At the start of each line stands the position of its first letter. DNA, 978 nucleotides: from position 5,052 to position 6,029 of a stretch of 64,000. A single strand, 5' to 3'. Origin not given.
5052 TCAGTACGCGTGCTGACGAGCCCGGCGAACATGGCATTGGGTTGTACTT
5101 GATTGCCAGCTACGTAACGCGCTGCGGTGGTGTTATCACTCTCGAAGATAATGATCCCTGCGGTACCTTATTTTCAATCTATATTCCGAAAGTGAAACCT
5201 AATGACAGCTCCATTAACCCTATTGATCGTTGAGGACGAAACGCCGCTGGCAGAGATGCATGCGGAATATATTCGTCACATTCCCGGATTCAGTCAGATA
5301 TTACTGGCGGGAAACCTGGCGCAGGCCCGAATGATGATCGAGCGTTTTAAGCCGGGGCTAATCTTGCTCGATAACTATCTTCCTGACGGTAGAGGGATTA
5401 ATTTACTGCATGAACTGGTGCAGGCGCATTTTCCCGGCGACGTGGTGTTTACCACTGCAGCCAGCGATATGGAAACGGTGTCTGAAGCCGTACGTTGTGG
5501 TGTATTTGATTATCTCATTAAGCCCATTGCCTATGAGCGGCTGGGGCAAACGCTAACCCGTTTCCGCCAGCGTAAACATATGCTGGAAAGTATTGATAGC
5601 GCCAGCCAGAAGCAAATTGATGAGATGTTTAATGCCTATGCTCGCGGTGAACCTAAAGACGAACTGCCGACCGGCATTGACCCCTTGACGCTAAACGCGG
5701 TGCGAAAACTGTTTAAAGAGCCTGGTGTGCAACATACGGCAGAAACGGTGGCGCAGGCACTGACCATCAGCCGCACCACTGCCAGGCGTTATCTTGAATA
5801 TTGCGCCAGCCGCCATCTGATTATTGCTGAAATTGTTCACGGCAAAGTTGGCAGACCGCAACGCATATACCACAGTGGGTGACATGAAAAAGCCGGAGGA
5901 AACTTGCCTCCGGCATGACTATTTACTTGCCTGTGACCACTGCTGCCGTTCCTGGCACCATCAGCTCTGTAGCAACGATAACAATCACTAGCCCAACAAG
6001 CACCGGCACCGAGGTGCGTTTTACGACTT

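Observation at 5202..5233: dpiB and dpiA overlap by 32 nt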

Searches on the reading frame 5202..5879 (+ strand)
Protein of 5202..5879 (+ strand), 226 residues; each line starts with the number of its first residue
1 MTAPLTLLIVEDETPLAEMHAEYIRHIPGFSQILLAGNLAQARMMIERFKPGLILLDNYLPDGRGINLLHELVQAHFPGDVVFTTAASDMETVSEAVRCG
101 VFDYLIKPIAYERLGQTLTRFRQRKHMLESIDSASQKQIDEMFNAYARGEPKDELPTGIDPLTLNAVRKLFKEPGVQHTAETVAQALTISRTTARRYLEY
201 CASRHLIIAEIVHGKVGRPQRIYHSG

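Call 3: search_protein_families(library=ncbifam, proteins=[window:5202-5879:+])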
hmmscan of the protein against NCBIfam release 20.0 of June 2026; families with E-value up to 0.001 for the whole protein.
window:5202-5879:+ (226 aa): 70 families (the best 25 are shown)
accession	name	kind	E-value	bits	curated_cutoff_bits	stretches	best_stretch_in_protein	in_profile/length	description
NF007467.0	PRK10046.1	equivalog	2e-156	518.2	264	1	1-226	1-226/226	two-component response regulator DpiA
NF007750.0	PRK10430.1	equivalog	2.4e-39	135.3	262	1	7-223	4-224/239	two-component system response regulator DcuR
NF008677.0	PRK11697.1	equivalog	5.6e-15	55.3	246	1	5-141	2-135/238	two-component system response regulator BtsR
NF008469.0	PRK11361.1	equivalog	3.5e-14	52.4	714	1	1-136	1-134/461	acetoacetate metabolism transcriptional regulator AtoC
NF041946.1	LuxO_transreg_Vib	equivalog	1.9e-13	50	800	1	10-135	2-125/463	quorum-sensing sigma-54 dependent transcriptional regulator LuxO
NF007969.0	PRK10693.1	equivalog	8.7e-13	48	329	1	6-120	9-122/337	two-component system response regulator RssB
NF045505.1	RR_RssB_Pseudo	equivalog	1.6e-12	47.2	700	1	5-110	6-109/394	two-component system response regulator RssB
NF040689.1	MtrAB_MtrA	equivalog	1.8e-12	47.1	300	1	7-183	1-171/219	MtrAB system response regulator MtrA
TIGR02154.1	PhoB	equivalog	8.3e-12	44.9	296.2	1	6-120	4-118/226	phosphate regulon transcriptional regulator PhoB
NF033791.1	ActR_PrrA_rreg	equivalog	1.7e-11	44.4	250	1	6-126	3-121/173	ActR/PrrA/RegA family redox response regulator transcription factor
NF007935.0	PRK10651.1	equivalog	8.8e-11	41.4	250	1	3-123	5-125/216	two-component system response regulator NarL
NF047654.1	DiguCycDgcRLepto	equivalog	1.4e-10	40.6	500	1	7-143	5-142/295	diguanylate cyclase DgcR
NF047793.1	ResRegPgtA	equivalog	1.5e-10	40.5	650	1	7-132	8-132/414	two-component system response regulator PgtA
NF038297.2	hybrid_HK_HrmK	equivalog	3.5e-10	39.2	725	1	6-120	492-606/607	hybrid histidine kinase/response regulator HrmK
NF010684.1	PRK14084.1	equivalog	1.3e-09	38.1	375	1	7-159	3-154/254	response regulator transcription factor LytR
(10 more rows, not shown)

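Call 4: search_protein_families(library=pfam, proteins=[window:5202-5879:+])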
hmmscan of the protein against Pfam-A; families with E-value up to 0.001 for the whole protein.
window:5202-5879:+ (226 aa): 2 families
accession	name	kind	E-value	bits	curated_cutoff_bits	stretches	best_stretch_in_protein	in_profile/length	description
PF20714.3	HTH_64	-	1.6e-48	163.2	27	1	162-226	1-65/65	DpiA-like helix-turn-helix domain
PF00072.30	Response_reg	-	7.9e-19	68.3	30.2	1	8-117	2-109/111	Response regulator receiver domain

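Call 8: find_related_loci(query=window:5202-5879:+, collection=genome_contigs, flank=3000)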
Query window:5202-5879:+ (226 aa) in genome_contigs; peptide patterns used: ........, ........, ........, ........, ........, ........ (x = any residue, [..] = any of these).
94 stretches matched a pattern; 43 encode a relative of the query (tblastn E <= 1e-3); 41 distinct loci.
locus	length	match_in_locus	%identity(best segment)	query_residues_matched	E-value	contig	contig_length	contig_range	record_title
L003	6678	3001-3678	99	1-226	1e-151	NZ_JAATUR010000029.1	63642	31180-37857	Escherichia coli strain SCPM-O-B-8794 29length=63642, whole genome shotgun sequence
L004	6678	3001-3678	98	1-226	2e-151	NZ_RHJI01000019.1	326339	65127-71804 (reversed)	Escherichia sp. E1V33 1V33_19_consensus, whole genome shotgun sequence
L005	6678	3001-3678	98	1-226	6e-151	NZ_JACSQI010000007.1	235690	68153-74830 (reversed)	Escherichia whittamii strain Sa2BVA5 NODE_7_length_235690_cov_8.592060, whole genome shotgun sequence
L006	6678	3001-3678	98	1-226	2e-150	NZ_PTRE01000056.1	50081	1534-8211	Escherichia sp. MOD1-EC7003 MOD1-EC7003_56_length_50081_cov_115, whole genome shotgun sequence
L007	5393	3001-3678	97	1-226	7e-150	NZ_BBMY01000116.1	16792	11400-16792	Escherichia albertii NBRC 107761 = DSM 17582 strain NBRC 107761, whole genome shotgun sequence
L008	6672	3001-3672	88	1-224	2e-133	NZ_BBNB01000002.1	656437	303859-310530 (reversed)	Citrobacter sedlakii NBRC 105722, whole genome shotgun sequence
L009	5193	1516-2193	86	1-226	5e-133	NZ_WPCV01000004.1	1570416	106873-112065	Citrobacter sp. On2M On2M_4, whole genome shotgun sequence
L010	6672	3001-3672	87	1-224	2e-132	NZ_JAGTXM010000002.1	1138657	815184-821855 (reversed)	Citrobacter amalonaticus strain ku-bf3 scaffold_1, whole genome shotgun sequence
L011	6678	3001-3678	86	1-226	3e-132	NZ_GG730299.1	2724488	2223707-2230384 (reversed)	Citrobacter youngae ATCC 29220 Scfld0, whole genome shotgun sequence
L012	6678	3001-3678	86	1-226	3e-132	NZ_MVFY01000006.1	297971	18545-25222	Citrobacter portucalensis strain A60 A60_S7_L001_NODE_6_length_297971_cov_19.5362, whole genome shotgun sequence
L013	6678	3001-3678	86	1-226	9e-132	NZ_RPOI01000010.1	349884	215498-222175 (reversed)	Citrobacter youngae strain CCUG 30791 citrobacter_youngae_CCUG30791T_0000010, whole genome shotgun sequence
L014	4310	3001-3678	85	1-226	2e-132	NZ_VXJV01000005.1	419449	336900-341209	Salmonella enterica subsp. diarizonae strain CCUG 30040T contig_0000005, whole genome shotgun sequence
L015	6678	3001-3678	86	1-226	9e-132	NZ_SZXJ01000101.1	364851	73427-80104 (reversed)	Citrobacter sp. wls619 contig26, whole genome shotgun sequence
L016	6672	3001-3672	86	1-224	8e-132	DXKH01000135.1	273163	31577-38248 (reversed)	MAG TPA_asm: Citrobacter sp. isolate HRGM_Genome_0066 HRGM_Genome_0066_135, whole genome shotgun sequence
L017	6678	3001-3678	85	1-226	1e-131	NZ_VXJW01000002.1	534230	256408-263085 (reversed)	Salmonella enterica subsp. arizonae strain CCUG 6322T contig_0000002, whole genome shotgun sequence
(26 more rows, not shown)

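Call 41: search_solved_structures(query=window:5202-5879:+, max_evalue=0.00001, show_alignments=3)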
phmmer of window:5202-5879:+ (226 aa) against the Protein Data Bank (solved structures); distinct sequences matched with E-value up to 0.00001: 46.
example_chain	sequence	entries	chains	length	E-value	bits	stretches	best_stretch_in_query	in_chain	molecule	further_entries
5lwk_A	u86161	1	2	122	4e-18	69.2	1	6-124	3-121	Transcriptional regulatory protein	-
5lwl_A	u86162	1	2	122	6.1e-17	65.3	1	5-123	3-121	Transcriptional regulatory protein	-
3cfy_A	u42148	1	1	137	5.7e-12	49.1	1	6-126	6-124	Putative LuxO repressor protein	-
5ep0_A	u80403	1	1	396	3.3e-11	46.6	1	7-139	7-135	Putative repressor protein luxO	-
2gwr_A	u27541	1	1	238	4.7e-09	39.6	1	6-148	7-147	DNA-binding response regulator mtrA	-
6wsh_A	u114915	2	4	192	7e-09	39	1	9-141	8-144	Response regulator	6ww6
3nhz_A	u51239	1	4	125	7.1e-09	39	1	6-116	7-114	Two component system transcriptional regulator mtrA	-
1zit_A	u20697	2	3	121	6.7e-08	35.8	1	8-118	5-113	transcriptional regulator (NtrC family)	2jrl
6m8o_A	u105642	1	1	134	7.5e-08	35.6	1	8-127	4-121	DNA-binding response regulator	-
3eq2_A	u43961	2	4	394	8.7e-08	35.4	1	5-110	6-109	Probable two-component response regulator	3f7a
2zwm_A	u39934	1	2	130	9.5e-08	35.3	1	7-119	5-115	Transcriptional regulatory protein yycF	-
3f6p_A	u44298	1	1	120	1.3e-07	34.8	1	7-114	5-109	Transcriptional regulatory protein yycF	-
1b00_A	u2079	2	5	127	1.5e-07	34.6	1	7-115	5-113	PHOSPHATE REGULON TRANSCRIPTIONAL REGULATORY PROTEIN PHOB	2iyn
1zes_A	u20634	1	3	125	1.5e-07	34.6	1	7-115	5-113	Phosphate regulon transcriptional regulatory protein phoB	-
1s8n_A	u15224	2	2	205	1.9e-07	34.3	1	3-116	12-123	putative antiterminator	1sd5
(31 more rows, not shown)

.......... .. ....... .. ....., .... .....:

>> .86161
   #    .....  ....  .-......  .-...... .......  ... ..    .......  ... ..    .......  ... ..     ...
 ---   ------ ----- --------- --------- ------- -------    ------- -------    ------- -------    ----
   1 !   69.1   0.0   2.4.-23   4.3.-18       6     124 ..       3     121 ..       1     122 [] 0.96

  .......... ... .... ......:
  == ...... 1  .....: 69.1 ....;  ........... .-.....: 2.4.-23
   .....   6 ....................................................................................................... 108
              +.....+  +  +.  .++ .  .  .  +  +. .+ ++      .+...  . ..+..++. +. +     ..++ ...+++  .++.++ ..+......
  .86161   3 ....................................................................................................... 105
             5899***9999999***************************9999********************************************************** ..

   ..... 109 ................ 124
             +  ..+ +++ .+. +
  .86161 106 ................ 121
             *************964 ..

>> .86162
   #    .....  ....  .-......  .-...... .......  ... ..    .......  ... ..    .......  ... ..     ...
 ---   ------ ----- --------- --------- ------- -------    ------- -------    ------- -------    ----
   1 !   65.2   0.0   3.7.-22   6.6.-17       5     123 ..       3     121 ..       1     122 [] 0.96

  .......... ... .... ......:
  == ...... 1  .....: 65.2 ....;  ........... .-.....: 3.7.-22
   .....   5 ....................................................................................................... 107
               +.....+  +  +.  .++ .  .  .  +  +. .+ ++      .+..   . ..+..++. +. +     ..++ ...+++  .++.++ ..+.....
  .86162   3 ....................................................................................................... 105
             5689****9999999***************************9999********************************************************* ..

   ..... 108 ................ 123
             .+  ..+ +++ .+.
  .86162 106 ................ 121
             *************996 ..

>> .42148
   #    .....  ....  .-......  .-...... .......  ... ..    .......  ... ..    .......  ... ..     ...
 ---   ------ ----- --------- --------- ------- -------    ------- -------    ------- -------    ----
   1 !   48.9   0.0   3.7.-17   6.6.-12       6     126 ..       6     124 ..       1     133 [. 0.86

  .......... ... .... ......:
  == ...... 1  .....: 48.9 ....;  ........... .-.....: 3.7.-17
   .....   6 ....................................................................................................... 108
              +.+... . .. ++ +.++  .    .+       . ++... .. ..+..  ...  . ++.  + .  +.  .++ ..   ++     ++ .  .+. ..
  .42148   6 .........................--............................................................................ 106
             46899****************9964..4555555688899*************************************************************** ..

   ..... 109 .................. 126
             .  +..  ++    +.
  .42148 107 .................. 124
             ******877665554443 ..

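Call 47: search_dna_similar(query=window:5202-5879:+, collection=plasmids, mode=protein, max_rows=30, rows=spread, max_evalue=1e-20)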
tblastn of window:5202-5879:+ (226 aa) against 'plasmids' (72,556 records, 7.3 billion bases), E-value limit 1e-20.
Records with a match: 191; places in all: 203; records where one place covers at least 80% of the query: 189.
Best place of each record, by identity: >=99% 8; 80-90% 1; <60% 182.
By first word of the organism name: Pantoea 74; Bacillus 33; Escherichia 21; Rahnella 12; Thermus 9; Curtobacterium 6; Klebsiella 5; Arthrobacter 4; Cetobacterium 4; Deinococcus 3; and 16 more.
By predicted mobility (MOB-suite, as given by PLSDB): non-mobilizable 164; conjugative 25; mobilizable 2.
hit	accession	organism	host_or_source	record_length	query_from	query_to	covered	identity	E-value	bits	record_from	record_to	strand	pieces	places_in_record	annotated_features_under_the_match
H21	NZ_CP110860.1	Escherichia coli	SW4848was obtained from City Park Lake, ...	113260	1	226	100%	99.6%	3e-149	465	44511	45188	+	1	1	dpiA: two-component response regulator DpiA | dpiB: sensor histidine kinase DpiB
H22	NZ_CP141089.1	Escherichia coli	Homo sapiens,Infected Human Urine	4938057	1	226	100%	99.1%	2e-148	463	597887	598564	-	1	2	none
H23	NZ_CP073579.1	Photobacterium sp. GJ3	-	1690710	1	226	100%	39.8%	2e-50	182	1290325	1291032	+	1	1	record has no annotation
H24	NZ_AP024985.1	Thermus thermophilus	-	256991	1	224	99%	37.9%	1e-30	125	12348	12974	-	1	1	response regulator | ATP-binding protein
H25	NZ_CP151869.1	Bacillus thuringiensis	tobacco,mixed culture,leaves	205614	1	223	99%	36.7%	2e-38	148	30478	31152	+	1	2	response regulator | sensor histidine kinase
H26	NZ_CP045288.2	Curtobacterium flaccumfaciens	Capsicum sp.,Single cell,Leaf,Dry beans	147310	1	224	99%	35.2%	6e-29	120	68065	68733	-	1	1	response regulator | ATP-binding protein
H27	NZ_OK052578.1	Metabacillus dongyingensis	white elm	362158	5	219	95%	34.5%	8e-33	132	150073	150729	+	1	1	response regulator | dcuS: DcuS/MalK family sensor histidine kinase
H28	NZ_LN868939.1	Nocardia farcinica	not known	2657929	5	223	97%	32.7%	1e-25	111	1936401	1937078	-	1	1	none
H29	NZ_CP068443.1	Pantoea agglomerans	Fungi,tissue sample,perithecium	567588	5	219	95%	32.9%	4e-32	130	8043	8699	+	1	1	dcuR: two-component system response regulator DcuR | dcuS: DcuS/MalK family sensor histidine kinase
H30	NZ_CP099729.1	Pantoea agglomerans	cell culture,Rotten Potato Tubers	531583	5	219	95%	32.9%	5e-32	129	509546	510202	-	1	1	dcuR: two-component system response regulator DcuR | sensor histidine kinase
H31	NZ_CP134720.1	Pantoea agglomerans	Allium cepa,cell culture,bulb ...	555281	5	219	95%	32.9%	5e-32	129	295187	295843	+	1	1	dcuR: two-component system response regulator DcuR | sensor histidine kinase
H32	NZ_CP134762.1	Pantoea agglomerans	Allium cepa,cell culture,bulb ...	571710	5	219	95%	32.9%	5e-32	129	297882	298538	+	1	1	dcuR: two-component system response regulator DcuR | sensor histidine kinase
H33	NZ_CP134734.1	Pantoea agglomerans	cell culture,Water from main ditch ...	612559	5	219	95%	32.9%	5e-32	129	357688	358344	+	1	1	dcuR: two-component system response regulator DcuR | sensor histidine kinase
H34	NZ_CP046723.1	Pantoea agglomerans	pure culture,cherry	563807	5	219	95%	32.9%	6e-32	129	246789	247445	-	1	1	dcuR: two-component system response regulator DcuR | sensor histidine kinase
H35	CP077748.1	Pantoea jilinensis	strain,tomato rhizosphere soil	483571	5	219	95%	32.9%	2e-31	128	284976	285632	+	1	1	dcuR: two-component system response regulator DcuR | dcuS: DcuS/MalK family sensor histidine kinase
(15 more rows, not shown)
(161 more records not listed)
